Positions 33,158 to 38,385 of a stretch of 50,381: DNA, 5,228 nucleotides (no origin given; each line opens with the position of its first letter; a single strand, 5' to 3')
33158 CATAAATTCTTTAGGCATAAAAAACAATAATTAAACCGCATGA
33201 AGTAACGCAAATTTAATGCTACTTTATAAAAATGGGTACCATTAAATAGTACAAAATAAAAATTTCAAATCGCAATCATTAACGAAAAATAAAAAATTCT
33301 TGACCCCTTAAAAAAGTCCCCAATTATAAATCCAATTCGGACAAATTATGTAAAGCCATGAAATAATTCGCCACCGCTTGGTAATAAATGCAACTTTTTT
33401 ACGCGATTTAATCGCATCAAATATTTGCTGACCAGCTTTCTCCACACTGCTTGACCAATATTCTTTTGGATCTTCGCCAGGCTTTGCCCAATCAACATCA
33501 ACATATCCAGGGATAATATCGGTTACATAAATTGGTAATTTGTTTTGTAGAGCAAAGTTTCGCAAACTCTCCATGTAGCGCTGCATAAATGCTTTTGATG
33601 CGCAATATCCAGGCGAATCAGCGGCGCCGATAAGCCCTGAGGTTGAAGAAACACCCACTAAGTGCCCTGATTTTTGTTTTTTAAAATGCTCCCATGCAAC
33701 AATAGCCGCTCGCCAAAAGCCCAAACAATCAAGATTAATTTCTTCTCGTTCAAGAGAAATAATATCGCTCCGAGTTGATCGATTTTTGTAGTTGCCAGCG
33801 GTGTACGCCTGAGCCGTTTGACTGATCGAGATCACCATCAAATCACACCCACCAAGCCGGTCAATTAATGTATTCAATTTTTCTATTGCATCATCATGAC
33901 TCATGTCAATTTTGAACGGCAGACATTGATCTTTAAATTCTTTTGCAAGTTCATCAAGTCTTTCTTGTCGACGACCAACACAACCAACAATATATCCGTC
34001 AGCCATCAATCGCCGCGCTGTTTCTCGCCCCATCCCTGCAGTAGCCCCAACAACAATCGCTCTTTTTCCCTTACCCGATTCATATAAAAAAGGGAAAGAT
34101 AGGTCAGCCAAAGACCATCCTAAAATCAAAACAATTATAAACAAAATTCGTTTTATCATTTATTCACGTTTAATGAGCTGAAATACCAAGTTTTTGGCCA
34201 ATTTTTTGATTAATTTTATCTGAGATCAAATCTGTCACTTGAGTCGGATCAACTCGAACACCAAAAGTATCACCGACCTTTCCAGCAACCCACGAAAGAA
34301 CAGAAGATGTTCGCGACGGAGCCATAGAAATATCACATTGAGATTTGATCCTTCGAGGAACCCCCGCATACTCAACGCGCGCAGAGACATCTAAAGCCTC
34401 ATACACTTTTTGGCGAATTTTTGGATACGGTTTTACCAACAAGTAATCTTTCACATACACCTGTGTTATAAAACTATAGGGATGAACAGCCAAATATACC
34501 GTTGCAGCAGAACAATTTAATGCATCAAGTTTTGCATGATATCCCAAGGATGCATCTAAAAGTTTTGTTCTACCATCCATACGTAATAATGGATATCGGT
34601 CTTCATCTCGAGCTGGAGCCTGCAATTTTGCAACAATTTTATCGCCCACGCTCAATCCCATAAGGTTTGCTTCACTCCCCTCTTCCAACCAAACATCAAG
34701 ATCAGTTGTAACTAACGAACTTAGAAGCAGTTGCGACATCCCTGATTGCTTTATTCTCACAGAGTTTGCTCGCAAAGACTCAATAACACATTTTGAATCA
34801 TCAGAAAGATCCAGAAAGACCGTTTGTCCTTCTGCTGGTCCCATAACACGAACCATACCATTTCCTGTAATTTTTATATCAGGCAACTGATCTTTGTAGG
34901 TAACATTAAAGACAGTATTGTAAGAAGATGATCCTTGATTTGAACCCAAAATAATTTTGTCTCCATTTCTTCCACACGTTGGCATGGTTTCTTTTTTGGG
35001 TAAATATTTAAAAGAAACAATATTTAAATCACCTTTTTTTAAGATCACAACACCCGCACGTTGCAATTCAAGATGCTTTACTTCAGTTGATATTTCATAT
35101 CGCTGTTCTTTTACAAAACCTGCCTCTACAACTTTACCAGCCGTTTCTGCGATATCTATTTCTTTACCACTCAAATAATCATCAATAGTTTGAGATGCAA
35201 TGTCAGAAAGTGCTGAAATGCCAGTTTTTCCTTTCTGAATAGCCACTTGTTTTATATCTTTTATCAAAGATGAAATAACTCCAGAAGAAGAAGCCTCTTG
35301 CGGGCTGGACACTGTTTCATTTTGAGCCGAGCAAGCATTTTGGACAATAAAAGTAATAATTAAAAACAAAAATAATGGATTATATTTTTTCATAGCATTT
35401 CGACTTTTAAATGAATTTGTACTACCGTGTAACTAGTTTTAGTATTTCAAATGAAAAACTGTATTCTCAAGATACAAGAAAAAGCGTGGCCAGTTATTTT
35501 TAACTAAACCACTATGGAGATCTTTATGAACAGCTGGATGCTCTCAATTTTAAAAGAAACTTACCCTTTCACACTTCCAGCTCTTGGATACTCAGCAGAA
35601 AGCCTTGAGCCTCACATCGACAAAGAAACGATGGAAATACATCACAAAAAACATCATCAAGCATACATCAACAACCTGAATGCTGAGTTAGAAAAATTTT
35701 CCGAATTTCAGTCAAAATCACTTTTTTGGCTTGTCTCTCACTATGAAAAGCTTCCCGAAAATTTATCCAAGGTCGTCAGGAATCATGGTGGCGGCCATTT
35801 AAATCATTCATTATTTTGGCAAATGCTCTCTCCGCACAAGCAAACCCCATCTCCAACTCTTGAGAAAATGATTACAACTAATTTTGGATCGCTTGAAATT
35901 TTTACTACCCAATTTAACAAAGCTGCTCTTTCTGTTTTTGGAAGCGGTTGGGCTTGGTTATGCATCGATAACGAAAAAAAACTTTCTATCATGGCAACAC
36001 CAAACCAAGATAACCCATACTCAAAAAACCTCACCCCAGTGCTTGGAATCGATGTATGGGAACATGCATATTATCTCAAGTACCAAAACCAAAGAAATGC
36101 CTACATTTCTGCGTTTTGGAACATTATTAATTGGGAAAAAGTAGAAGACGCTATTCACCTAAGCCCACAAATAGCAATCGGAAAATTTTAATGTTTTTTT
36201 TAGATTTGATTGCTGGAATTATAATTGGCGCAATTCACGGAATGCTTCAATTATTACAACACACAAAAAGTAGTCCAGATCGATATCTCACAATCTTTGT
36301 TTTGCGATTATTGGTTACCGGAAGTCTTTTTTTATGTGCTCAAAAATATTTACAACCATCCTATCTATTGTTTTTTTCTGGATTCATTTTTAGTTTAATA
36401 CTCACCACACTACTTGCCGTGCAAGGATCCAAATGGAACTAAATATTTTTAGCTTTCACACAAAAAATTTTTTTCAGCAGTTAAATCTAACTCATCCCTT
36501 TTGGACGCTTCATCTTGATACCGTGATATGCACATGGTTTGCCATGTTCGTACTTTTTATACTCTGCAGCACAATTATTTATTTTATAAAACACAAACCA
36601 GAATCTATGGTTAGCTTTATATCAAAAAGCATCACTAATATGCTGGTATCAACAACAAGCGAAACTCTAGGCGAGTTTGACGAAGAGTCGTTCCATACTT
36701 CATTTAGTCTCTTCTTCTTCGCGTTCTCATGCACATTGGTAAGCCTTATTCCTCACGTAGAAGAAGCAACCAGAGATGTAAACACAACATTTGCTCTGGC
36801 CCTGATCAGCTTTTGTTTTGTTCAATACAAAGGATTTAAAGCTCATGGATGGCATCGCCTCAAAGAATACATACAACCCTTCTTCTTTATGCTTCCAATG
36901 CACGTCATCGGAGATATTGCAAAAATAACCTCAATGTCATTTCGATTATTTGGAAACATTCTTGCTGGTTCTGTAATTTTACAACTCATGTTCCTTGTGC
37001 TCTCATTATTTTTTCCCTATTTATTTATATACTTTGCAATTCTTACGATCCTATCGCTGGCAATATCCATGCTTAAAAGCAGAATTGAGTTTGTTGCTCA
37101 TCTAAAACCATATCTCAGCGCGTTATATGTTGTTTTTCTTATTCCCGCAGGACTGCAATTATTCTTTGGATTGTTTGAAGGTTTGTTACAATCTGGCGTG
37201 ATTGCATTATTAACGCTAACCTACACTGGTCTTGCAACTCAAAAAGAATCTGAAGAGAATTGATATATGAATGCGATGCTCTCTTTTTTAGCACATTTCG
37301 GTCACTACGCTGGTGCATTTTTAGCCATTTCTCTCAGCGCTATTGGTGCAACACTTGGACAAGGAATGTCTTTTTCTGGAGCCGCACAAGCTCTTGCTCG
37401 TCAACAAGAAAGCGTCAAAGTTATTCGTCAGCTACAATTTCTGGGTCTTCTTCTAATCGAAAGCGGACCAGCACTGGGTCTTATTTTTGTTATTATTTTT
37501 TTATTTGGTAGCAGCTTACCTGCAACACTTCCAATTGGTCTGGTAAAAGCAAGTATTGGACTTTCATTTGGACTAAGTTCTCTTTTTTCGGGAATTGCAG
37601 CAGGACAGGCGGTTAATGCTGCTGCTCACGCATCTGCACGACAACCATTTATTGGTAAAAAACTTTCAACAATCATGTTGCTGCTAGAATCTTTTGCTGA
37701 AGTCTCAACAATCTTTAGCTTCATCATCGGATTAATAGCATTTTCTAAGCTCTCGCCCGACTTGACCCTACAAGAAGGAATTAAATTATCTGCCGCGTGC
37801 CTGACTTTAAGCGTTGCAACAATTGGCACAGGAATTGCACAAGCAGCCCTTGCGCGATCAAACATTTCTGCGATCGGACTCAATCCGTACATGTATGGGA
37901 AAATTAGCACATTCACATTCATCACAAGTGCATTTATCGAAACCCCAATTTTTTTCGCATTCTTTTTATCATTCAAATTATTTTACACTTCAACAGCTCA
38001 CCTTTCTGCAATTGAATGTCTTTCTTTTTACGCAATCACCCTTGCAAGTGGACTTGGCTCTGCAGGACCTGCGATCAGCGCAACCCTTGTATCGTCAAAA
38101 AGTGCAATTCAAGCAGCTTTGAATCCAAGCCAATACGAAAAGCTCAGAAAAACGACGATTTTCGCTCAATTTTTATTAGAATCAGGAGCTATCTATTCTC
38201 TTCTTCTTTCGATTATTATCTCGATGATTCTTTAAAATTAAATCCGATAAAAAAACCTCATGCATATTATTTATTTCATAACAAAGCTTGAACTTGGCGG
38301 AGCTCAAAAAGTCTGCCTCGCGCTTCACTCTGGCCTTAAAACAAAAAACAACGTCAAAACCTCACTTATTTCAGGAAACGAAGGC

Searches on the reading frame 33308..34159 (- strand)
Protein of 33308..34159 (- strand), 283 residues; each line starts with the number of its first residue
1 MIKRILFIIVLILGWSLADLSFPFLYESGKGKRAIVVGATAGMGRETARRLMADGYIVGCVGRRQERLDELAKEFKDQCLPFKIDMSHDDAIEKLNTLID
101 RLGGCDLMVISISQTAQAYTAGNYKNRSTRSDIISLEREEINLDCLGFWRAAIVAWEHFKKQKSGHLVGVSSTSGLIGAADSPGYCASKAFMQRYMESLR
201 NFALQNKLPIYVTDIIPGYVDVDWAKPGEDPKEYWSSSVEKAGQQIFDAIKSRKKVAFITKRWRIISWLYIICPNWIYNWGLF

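Call 28: search_protein_families(library=pfam, proteins=[window:33308-34159:-], max_evalue=0.001)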
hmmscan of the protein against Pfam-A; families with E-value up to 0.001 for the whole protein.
window:33308-34159:- (283 aa): 4 families
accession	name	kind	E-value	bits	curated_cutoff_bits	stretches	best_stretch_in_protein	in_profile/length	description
PF00106.31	adh_short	-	5e-27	95.1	26.6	1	32-227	1-189/195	short chain dehydrogenase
PF13561.12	adh_short_C2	-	8.7e-13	48.8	27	1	38-233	1-189/236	Enoyl-(Acyl carrier protein) reductase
PF08659.16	KR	-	1.6e-06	28.6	22.6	1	35-201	4-165/180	KR domain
PF01488.26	Shikimate_DH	-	0.00048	20.6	24.3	0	29-80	10-61/138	Shikimate / quinate 5-dehydrogenase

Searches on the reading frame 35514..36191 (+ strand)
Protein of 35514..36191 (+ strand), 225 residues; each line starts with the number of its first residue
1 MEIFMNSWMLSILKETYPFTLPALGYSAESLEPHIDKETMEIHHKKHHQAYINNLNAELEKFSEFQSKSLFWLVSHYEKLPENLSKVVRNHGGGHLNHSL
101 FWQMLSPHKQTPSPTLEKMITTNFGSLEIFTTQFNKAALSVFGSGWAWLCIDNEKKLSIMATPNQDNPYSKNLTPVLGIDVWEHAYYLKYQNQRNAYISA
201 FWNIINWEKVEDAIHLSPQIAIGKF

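Call 28: search_protein_families(library=pfam, proteins=[window:35514-36191:+], max_evalue=0.001)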
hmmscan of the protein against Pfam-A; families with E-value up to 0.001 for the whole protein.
window:35514-36191:+ (225 aa): 2 families
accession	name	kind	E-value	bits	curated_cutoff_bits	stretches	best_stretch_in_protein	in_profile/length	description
PF02777.23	Sod_Fe_C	-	4.4e-42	142.7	20.9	1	113-212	2-101/102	Iron/manganese superoxide dismutases, C-terminal domain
PF00081.27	Sod_Fe_N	-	5.1e-28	97.8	27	1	19-106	2-82/82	Iron/manganese superoxide dismutases, alpha-hairpin domain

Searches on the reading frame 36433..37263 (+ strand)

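Call 29: search_protein_families(library=pfam, proteins=[window:36433-37263:+], max_evalue=0.001)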
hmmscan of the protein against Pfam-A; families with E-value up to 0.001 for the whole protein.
window:36433-37263:+ (276 aa): 1 family
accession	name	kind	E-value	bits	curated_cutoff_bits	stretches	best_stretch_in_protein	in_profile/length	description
PF00119.25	ATP-synt_A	-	9.9e-28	97.9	33.9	1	32-264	2-215/217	ATP synthase A chain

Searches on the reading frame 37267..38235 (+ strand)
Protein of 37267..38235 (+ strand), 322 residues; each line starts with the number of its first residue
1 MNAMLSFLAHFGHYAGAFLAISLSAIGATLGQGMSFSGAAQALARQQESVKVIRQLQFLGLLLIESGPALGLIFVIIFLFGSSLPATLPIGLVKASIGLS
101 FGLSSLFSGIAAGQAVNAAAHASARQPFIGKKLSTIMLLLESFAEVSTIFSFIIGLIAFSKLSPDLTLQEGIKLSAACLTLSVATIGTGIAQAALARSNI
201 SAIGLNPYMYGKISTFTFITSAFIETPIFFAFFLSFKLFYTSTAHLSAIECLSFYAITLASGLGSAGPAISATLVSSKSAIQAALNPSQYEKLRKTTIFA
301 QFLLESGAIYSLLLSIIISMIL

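Call 29: search_protein_families(library=pfam, proteins=[window:37267-38235:+], max_evalue=0.001)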
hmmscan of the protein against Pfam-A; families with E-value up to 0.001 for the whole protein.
window:37267-38235:+ (322 aa): 1 family
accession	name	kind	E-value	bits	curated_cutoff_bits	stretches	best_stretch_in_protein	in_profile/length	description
PF00137.26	ATP-synt_C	-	1.6e-29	102.4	24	4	97-157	3-59/60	ATP synthase subunit C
